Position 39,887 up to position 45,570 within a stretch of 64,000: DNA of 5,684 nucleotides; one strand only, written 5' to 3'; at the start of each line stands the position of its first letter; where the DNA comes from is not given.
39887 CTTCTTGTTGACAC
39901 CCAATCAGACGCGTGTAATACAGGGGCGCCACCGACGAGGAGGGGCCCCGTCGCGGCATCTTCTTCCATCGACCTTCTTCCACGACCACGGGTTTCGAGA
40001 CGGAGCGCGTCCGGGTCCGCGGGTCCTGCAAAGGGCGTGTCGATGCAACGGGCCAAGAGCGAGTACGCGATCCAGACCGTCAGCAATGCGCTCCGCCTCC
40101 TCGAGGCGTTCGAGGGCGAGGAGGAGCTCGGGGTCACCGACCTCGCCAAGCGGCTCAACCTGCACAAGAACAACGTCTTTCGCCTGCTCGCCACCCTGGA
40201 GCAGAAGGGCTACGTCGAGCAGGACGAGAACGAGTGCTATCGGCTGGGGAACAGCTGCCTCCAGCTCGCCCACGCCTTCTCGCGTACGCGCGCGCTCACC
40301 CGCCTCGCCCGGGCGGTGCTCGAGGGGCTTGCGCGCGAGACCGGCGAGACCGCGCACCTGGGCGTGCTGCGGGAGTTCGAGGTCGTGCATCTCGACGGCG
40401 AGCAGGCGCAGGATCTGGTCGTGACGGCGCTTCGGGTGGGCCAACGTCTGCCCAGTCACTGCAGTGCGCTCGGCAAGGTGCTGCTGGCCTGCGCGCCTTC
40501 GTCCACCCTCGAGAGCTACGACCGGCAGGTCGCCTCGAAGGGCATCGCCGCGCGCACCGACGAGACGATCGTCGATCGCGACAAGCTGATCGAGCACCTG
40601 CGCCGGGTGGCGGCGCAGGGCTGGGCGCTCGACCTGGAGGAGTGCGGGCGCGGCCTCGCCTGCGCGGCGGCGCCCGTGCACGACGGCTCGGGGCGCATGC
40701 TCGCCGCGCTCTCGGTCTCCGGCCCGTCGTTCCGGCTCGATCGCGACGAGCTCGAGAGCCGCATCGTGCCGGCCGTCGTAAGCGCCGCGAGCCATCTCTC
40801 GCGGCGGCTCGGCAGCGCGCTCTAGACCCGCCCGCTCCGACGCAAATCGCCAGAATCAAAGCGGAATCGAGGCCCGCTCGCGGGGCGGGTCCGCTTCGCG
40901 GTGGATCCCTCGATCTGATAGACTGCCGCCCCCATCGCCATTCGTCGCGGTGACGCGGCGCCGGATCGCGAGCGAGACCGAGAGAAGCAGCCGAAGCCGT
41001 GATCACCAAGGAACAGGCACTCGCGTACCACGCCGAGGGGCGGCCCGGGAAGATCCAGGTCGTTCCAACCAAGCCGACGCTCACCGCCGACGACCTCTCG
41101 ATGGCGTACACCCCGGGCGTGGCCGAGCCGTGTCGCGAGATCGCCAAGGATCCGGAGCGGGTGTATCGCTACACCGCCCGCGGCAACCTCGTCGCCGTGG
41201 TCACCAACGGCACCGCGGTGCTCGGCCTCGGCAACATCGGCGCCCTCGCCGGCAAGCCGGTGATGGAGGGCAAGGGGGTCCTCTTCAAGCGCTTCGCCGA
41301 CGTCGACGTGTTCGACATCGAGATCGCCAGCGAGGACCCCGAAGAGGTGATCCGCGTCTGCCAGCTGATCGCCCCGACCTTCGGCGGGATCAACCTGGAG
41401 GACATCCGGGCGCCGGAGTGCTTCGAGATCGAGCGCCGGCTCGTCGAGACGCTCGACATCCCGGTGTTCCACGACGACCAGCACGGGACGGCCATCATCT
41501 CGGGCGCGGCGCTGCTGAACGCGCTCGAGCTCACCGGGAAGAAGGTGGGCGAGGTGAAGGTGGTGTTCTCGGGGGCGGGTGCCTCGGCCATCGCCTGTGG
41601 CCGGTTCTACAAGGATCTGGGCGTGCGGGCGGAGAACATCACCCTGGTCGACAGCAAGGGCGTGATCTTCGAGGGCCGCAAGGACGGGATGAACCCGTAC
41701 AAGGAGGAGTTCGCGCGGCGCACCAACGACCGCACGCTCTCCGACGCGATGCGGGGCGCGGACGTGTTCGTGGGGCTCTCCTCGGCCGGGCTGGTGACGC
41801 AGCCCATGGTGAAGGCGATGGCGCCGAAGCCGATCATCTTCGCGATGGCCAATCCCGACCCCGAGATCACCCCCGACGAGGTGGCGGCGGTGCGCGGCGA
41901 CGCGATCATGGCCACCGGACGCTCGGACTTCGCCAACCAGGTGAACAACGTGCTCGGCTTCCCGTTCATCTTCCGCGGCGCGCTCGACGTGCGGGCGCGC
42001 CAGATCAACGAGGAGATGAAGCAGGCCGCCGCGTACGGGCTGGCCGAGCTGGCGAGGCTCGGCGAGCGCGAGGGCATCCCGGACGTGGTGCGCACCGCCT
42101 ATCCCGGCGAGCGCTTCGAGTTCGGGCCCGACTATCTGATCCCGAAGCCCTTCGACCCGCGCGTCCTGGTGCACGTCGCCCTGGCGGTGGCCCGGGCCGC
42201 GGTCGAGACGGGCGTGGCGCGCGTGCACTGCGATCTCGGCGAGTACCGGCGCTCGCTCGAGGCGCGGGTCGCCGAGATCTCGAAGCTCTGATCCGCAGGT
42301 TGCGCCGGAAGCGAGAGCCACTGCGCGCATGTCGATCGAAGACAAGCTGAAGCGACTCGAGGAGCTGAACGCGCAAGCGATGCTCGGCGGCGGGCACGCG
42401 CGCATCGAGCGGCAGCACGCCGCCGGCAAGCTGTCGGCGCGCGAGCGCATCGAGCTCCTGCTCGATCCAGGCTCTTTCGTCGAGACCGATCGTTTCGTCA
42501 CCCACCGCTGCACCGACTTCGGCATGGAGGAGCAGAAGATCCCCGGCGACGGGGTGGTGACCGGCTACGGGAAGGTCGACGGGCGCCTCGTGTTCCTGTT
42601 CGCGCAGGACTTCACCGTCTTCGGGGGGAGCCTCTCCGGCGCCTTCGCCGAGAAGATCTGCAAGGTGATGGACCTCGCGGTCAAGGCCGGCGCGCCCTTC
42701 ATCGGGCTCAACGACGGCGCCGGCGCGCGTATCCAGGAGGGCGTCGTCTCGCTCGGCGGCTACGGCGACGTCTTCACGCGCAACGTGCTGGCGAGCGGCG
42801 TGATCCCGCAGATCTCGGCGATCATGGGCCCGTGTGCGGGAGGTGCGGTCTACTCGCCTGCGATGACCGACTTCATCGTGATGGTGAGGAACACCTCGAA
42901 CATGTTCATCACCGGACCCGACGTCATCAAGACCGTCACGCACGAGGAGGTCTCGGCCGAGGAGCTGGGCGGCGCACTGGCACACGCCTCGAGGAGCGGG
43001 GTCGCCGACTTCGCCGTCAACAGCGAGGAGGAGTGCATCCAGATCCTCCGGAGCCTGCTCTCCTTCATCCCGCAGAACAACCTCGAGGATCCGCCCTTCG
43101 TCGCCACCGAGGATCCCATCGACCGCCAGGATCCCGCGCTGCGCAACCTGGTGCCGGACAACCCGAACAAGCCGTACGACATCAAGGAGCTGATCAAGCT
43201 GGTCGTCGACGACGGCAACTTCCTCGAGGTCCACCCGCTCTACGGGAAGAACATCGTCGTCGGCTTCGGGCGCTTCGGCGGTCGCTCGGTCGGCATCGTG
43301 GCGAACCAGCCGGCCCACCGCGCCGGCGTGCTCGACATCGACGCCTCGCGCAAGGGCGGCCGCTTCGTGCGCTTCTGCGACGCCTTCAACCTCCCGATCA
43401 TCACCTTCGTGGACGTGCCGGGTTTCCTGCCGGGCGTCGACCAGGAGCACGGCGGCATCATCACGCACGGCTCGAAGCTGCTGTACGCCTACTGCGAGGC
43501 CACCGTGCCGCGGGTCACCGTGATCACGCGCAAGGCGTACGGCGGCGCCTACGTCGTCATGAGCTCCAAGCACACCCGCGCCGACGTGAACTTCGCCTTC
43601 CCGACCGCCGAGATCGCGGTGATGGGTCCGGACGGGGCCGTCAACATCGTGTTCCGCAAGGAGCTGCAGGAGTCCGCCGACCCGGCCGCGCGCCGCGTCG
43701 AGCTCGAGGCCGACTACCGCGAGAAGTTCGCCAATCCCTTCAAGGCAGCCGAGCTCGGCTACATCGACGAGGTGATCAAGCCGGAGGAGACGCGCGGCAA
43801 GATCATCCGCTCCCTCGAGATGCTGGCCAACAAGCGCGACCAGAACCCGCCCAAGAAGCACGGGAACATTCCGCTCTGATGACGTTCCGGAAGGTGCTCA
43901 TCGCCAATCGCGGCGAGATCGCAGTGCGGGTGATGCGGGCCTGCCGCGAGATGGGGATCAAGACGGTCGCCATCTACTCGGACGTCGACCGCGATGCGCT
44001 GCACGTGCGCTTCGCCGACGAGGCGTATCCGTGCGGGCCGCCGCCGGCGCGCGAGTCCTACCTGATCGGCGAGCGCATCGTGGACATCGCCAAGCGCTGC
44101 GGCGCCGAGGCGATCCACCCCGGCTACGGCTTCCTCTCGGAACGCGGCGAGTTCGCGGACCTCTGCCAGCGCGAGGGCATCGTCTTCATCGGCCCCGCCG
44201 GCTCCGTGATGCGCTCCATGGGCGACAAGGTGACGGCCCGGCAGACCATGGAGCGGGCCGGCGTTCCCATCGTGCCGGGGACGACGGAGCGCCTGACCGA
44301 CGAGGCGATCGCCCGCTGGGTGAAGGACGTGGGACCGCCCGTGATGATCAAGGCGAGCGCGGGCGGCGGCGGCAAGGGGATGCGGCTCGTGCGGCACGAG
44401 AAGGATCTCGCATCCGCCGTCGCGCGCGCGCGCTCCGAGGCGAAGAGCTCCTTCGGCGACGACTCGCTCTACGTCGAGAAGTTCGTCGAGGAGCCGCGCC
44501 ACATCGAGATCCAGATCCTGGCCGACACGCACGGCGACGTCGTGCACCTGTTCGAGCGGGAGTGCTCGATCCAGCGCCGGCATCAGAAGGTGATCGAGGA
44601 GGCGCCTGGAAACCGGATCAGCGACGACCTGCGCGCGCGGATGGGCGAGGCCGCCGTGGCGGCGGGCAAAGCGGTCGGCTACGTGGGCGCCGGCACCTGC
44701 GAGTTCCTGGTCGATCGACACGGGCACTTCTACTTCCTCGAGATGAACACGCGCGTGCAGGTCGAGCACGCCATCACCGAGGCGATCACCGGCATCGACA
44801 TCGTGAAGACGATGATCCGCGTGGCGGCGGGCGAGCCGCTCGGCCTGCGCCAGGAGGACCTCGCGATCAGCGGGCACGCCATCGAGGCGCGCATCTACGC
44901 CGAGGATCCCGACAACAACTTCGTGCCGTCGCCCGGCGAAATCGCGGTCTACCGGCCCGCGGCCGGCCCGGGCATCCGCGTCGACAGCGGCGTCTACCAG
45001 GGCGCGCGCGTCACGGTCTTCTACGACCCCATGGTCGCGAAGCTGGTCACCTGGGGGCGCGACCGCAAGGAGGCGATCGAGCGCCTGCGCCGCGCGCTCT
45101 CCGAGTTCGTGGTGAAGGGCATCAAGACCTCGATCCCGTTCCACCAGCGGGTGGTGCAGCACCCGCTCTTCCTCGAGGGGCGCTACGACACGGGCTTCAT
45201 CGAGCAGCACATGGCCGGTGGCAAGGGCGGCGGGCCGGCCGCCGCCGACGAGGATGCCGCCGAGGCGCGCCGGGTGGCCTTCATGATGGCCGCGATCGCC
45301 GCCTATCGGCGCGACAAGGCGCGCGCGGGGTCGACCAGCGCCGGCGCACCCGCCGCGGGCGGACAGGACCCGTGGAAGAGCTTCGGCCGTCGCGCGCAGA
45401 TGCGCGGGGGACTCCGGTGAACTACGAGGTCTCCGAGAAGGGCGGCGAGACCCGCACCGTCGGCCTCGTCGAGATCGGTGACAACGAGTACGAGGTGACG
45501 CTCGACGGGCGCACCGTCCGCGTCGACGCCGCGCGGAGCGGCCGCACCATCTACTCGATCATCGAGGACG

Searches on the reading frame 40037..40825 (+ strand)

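Call 65: search_protein_families(library=pfam, proteins=[window:40037-40825:+], max_evalue=0.000001)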
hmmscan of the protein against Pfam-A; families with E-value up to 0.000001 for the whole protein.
window:40037-40825:+ (262 aa): 3 families
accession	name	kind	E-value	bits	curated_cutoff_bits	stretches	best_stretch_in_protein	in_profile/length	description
PF01614.24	IclR_C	-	5.7e-41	140.4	24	1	86-256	8-174/174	Bacterial transcriptional regulator IclR C-terminal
PF09339.16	HTH_IclR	-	3e-16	59.4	22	1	14-64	1-52/52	IclR helix-turn-helix domain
PF12802.13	MarR_2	-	2.2e-07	31.4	27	1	18-62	7-52/61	MarR family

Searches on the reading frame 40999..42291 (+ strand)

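Call 65: search_protein_families(library=pfam, proteins=[window:40999-42291:+], max_evalue=0.000001)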
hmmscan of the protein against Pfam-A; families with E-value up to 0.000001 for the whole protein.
window:40999-42291:+ (430 aa): 2 families
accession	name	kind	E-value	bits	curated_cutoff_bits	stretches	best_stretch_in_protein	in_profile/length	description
PF00390.24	malic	-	2.1e-30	106.3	23.1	1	17-110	2-116/182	Malic enzyme, N-terminal domain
PF03949.21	Malic_M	-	1.2e-21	77.7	23.5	1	163-355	3-228/258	Malic enzyme, NAD binding domain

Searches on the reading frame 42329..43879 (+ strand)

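Call 65: search_protein_families(library=pfam, proteins=[window:42329-43879:+], max_evalue=0.000001)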
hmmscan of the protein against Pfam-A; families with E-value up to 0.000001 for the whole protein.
window:42329-43879:+ (516 aa): 2 families
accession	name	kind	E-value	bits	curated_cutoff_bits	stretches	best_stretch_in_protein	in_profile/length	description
PF01039.27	Carboxyl_trans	-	7.2e-202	671.8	22.3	1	28-514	1-493/493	Carboxyl transferase domain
PF03255.19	ACCA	-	7.4e-15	55.4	23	1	307-484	92-262/310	Acetyl co-enzyme A carboxylase carboxyltransferase-like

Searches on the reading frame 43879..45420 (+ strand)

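Call 65: search_protein_families(library=pfam, proteins=[window:43879-45420:+], max_evalue=0.000001)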
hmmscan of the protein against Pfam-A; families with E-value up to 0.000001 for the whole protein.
window:43879-45420:+ (513 aa): 5 families
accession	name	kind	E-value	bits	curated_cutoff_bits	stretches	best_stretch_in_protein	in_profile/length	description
PF02786.22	CPSase_L_D2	-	7e-77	258.1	19.8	1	116-322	1-209/211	Carbamoyl-phosphate synthase L chain, ATP binding domain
PF00289.28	Biotin_carb_N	-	6.3e-45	152.6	25.5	1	3-111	2-110/110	Biotin carboxylase, N-terminal domain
PF02785.25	Biotin_carb_C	-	1.6e-42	144.4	32.4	1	336-443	1-108/108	Biotin carboxylase C-terminal domain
PF07478.18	Dala_Dala_lig_C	-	6.8e-10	39.2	24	1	135-291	19-174/204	D-ala D-ala ligase C-terminus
PF02222.28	ATP-grasp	-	3.5e-09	37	27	1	140-293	18-163/179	ATP-grasp domain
